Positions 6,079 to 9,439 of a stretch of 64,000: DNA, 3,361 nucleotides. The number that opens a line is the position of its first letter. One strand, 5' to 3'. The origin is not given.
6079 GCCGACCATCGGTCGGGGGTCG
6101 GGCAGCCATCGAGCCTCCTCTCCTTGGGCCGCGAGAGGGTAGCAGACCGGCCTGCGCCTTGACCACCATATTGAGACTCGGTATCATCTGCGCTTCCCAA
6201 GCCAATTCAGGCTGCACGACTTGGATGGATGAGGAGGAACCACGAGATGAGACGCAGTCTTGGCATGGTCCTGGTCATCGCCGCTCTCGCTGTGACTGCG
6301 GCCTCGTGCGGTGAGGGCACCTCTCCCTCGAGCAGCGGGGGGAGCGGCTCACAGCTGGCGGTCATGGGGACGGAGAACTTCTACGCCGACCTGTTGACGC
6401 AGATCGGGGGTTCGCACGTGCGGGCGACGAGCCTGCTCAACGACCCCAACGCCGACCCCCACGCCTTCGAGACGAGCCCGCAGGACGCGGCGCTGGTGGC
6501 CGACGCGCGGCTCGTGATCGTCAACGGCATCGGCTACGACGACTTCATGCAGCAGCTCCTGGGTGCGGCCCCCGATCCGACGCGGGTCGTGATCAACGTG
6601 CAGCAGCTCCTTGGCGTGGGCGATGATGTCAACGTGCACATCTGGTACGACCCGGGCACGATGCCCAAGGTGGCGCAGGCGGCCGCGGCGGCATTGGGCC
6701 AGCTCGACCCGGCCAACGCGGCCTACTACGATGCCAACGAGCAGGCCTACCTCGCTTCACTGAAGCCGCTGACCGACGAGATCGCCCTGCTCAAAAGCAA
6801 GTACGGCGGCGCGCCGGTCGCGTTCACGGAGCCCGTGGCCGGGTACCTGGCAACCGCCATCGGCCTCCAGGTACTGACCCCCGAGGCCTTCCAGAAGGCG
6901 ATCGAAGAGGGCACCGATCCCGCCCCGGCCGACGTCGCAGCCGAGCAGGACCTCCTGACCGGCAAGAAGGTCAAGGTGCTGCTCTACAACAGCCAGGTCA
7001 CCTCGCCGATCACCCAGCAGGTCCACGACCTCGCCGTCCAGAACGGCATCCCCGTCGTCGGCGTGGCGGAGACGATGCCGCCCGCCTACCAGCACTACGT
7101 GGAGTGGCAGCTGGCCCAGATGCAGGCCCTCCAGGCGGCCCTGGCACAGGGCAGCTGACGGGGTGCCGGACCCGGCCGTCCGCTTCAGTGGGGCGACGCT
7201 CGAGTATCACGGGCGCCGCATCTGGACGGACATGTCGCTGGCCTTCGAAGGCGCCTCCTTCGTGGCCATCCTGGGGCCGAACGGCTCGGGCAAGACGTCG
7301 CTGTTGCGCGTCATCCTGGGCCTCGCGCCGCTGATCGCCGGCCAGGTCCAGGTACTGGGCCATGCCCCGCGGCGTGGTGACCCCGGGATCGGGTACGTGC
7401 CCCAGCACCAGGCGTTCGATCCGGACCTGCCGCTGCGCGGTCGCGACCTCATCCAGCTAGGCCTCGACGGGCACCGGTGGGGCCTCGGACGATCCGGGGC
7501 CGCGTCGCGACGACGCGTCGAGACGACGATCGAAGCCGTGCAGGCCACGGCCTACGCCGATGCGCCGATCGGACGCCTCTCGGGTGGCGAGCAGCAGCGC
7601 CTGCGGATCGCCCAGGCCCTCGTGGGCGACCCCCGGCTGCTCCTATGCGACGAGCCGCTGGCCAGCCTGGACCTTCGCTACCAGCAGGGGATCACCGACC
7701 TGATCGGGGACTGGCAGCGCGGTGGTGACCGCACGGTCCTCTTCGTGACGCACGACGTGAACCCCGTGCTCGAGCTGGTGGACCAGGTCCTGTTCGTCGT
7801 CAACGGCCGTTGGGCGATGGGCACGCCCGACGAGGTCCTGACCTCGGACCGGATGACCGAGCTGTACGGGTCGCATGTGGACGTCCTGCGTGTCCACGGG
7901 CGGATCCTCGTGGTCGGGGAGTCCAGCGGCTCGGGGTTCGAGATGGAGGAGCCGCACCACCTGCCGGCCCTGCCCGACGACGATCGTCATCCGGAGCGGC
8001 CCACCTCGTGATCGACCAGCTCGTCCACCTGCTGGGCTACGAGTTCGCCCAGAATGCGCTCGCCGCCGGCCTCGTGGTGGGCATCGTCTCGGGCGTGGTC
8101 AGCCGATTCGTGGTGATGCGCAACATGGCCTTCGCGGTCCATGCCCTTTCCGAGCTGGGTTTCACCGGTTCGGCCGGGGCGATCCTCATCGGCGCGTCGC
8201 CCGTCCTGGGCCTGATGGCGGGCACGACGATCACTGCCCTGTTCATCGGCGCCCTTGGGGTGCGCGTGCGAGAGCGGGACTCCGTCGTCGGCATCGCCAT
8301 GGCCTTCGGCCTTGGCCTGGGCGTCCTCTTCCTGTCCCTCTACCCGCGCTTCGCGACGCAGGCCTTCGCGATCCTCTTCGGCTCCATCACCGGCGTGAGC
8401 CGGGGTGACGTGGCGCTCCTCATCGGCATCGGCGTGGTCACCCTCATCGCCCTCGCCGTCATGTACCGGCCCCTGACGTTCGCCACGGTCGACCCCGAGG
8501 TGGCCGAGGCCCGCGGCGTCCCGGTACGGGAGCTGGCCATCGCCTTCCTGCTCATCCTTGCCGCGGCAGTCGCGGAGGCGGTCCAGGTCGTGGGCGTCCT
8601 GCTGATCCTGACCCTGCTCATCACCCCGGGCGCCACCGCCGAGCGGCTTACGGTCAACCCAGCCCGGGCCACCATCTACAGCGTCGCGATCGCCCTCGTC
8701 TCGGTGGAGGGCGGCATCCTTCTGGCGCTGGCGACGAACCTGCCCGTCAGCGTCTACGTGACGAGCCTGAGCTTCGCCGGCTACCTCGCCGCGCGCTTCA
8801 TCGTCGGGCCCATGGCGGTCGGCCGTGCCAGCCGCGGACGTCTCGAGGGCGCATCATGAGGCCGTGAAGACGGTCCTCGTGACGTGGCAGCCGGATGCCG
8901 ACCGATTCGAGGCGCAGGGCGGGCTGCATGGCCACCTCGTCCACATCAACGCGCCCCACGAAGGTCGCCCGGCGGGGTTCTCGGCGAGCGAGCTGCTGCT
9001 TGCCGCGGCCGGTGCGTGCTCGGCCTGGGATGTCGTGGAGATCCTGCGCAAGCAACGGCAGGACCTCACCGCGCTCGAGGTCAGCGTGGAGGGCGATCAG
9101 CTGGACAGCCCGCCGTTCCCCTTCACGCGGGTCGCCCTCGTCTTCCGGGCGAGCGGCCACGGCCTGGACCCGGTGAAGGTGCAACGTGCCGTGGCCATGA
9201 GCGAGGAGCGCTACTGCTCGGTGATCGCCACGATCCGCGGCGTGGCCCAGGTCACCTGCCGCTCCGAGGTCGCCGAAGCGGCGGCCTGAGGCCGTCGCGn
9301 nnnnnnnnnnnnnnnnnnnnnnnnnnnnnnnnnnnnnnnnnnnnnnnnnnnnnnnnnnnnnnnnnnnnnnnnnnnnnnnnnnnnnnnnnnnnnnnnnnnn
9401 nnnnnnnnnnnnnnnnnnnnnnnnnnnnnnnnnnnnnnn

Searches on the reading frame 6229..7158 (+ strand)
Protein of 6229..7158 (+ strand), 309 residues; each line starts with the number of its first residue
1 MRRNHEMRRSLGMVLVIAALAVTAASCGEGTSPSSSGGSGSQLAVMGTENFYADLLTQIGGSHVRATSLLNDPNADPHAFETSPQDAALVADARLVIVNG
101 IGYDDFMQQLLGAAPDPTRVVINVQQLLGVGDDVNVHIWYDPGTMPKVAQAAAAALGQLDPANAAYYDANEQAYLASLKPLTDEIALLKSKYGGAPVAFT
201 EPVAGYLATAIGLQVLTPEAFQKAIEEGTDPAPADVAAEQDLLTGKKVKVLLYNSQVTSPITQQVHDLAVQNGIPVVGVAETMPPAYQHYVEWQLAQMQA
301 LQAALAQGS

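Call 3: search_protein_families(library=pfam, proteins=[window:6229-7158:+], max_evalue=0.1)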
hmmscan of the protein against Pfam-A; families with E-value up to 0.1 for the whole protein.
window:6229-7158:+ (309 aa): 1 family
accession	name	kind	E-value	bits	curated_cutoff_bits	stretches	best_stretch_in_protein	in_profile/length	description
PF01297.22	ZnuA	-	5.5e-48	164.2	29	1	45-304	1-263/263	Zinc-uptake complex component A periplasmic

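Call 75: search_protein_families(library=ncbifam, proteins=[window:6247-7158:+], max_evalue=0.001)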
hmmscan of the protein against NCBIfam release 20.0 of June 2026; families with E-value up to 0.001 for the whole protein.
window:6247-7158:+ (303 aa): 8 families
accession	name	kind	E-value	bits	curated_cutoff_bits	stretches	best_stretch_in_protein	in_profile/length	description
NF040870.1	AztC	equivalog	8.8e-21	74.6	350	1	41-260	3-235/277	zinc ABC transporter substrate-binding protein AztC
NF053842.1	MnTportMntCDein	equivalog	1.4e-16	60.6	400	1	35-257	4-238/281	manganese ABC transporter substrate-binding protein MntC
NF033605.1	Zn_bnd_ABC_AdcA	exception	3.5e-12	46.1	700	2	1-101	1-98/517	zinc ABC transporter substrate-binding lipoprotein AdcA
NF053703.1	Mn_SBP_EfaA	exception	5e-12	45.6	485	1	7-178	6-188/310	Mn/Fe ABC transporter substrate-binding lipoprotein EfaA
TIGR03772.1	anch_rpt_subst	equivalog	2.9e-11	42.7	350.45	2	119-287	305-473/486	anchored repeat ABC transporter, substrate-binding protein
NF047355.1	ABC_bind_Mn_Staph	exception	4.8e-09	35.9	500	1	8-97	5-92/309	manganese ABC transporter substrate-binding lipoprotein MntC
NF040928.1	ABC_lipo_SloC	subfamily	5.9e-08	32.2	525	1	10-179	4-182/304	metal ABC transporter substrate-binding lipoprotein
NF007091.2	PRK09545.1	equivalog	7.3e-07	28.7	268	0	126-180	147-201/318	zinc ABC transporter substrate-binding protein ZnuA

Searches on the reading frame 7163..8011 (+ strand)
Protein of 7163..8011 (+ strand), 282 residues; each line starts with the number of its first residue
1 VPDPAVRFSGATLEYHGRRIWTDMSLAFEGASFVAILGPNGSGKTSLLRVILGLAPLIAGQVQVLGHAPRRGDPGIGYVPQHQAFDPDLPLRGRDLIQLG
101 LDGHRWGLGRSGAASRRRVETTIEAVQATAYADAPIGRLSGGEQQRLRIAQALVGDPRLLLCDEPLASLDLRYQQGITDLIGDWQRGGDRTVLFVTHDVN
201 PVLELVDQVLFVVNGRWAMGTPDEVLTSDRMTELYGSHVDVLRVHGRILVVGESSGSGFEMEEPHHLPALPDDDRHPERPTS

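Call 75: search_protein_families(library=ncbifam, proteins=[window:7163-8011:+], max_evalue=0.001)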
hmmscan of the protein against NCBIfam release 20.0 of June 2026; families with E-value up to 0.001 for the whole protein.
window:7163-8011:+ (282 aa): 186 families (the best 25 are shown)
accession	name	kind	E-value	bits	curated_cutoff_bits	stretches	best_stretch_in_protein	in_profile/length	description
NF040873.1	AztA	equivalog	1.7e-41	141.9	220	1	15-208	2-188/191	zinc ABC transporter ATP-binding protein AztA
TIGR03771.1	anch_rpt_ABC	equivalog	9.8e-41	139.9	268.8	1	31-235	6-209/223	anchored repeat-type ABC transporter ATP-binding subunit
TIGR03873.1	F420-0_ABC_ATP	hypoth_equivalog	1.6e-38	132.5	372.4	1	7-243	3-242/256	putative F420-0 ABC transporter ATP-binding protein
NF053840.1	MnTportMntADein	equivalog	2.7e-38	131.9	400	1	9-232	5-226/240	manganese ABC transporter ATP-binding protein MntA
NF010068.0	PRK13548.1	equivalog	1.5e-37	129.2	261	1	7-244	7-249/261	heme ABC transporter ATP-binding protein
NF007082.0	PRK09536.1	equivalog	1e-36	127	537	1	6-240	4-241/402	corrinoid ABC transporter ATPase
NF007090.0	PRK09544.1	equivalog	3.1e-32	112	306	1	12-238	11-220/251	zinc ABC transporter ATP-binding protein ZnuC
TIGR03265.1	PhnT2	equivalog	6.4e-31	107.8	457.7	1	15-228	14-225/353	putative 2-aminoethylphosphonate ABC transporter ATP-binding protein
NF008409.0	PRK11231.1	equivalog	1.4e-30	106.5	375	1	12-242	9-242/255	Fe(3+) dicitrate ABC transporter ATP-binding protein FecE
TIGR01188.1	drrA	subfamily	1.6e-30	106.4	312.45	1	23-225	11-211/302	daunorubicin resistance ABC transporter, ATP-binding protein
TIGR03864.1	PQQ_ABC_ATP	hypoth_equivalog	6.1e-30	104.4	302.25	1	10-234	6-228/236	ABC transporter, ATP-binding subunit, PQQ-dependent alcohol dehydrogenase system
NF006987.0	PRK09452.1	equivalog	6.8e-30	104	482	1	4-226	16-236/378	spermidine/putrescine ABC transporter ATP-binding protein PotA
NF043075.1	MMSYN1_0197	equivalog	7.6e-30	104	550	1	11-226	8-221/341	spermidine/putrescine ABC transporter ATP-binding protein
TIGR03258.1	PhnT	equivalog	8.1e-30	104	499.15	1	7-224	10-226/359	2-aminoethylphosphonate ABC transport system ATP-binding subunit PhnT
TIGR00968.1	3a0106s01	subfamily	8.2e-30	104.1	342.75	1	20-227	15-220/237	sulfate ABC transporter ATP-binding protein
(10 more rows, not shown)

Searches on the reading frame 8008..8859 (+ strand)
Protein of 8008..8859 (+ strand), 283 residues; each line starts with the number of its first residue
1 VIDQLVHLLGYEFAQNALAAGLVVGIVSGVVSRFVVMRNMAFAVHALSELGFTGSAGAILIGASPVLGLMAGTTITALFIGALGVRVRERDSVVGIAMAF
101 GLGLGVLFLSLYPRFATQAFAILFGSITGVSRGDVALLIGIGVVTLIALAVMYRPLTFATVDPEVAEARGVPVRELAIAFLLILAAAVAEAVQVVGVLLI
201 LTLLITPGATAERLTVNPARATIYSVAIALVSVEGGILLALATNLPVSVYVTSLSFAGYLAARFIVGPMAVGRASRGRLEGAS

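Call 75: search_protein_families(library=ncbifam, proteins=[window:8008-8859:+], max_evalue=0.001)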
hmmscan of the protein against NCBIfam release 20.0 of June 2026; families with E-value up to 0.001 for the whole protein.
window:8008-8859:+ (283 aa): 4 families
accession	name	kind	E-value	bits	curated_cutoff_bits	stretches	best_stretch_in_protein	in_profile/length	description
NF040871.1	AztB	equivalog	8.6e-38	130.5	280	1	4-246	2-245/254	zinc ABC transporter permease AztB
TIGR03770.1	anch_rpt_perm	equivalog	2e-29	103.2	296.8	1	12-264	15-268/270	anchored repeat-type ABC transporter permease subunit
NF040927.1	ABC_perm_SloB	subfamily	6.8e-29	101.5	460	1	7-268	5-265/271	metal ABC transporter permease subunit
NF007089.0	PRK09543.1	equivalog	5.3e-22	78.6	284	1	18-249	9-241/261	zinc ABC transporter permease subunit ZnuB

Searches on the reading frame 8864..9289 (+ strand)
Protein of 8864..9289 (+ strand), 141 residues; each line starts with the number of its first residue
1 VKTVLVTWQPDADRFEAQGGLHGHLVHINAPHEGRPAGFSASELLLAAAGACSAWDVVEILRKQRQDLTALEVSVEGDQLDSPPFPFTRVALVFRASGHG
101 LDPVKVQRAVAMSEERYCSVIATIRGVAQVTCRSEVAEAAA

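Call 75: search_protein_families(library=ncbifam, proteins=[window:8864-9289:+], max_evalue=0.001)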
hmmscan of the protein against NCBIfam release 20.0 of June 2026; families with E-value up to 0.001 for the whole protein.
window:8864-9289:+ (141 aa): 1 family
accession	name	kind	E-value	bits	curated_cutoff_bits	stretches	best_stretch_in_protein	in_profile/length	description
NF008009.0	PRK10738.1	equivalog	4.3e-20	72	138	1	39-138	34-133/134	OsmC family protein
